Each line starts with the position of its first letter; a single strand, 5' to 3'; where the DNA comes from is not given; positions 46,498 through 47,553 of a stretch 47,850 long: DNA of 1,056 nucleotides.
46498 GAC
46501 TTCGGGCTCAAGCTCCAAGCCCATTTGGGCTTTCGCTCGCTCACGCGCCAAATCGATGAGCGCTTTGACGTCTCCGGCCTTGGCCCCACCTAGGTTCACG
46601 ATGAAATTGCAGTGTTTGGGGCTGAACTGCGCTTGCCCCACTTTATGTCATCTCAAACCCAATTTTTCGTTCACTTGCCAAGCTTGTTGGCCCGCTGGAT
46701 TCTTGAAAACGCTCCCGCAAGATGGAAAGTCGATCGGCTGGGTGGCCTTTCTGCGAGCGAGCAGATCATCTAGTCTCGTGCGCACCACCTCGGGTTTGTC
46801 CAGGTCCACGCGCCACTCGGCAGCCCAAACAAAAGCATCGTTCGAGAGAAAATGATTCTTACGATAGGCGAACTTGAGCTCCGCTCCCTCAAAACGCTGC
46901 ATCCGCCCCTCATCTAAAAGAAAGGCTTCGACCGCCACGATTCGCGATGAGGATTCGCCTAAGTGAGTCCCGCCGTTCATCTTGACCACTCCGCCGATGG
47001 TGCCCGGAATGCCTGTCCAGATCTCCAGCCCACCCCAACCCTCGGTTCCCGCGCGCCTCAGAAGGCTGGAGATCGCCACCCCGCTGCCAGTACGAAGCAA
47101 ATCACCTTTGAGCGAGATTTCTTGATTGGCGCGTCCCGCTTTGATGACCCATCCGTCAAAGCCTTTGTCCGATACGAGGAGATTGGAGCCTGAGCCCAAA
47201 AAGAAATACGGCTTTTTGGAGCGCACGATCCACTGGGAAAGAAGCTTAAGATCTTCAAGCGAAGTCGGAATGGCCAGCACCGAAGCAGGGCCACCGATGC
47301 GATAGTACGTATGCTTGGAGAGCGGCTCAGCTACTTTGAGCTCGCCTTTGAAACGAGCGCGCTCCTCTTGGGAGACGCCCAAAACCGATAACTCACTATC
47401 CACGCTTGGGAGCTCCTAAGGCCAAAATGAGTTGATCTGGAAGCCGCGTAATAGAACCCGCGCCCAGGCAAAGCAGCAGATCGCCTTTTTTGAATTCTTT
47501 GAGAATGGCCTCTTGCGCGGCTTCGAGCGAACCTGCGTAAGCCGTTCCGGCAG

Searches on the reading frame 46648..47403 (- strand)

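Call 67: search_protein_families(library=pfam, proteins=[window:46648-47403:-], max_evalue=0.00001)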
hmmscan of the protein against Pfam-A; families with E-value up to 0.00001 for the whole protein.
window:46648-47403:- (251 aa): 2 families
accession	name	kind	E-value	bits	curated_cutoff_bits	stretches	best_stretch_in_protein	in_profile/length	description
PF01565.28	FAD_binding_4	-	4.2e-16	59.3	26.4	1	41-171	2-138/139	FAD binding domain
PF02873.21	MurB_C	-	3e-09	37.4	27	1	207-251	2-45/99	UDP-N-acetylenolpyruvoylglucosamine reductase, C-terminal domain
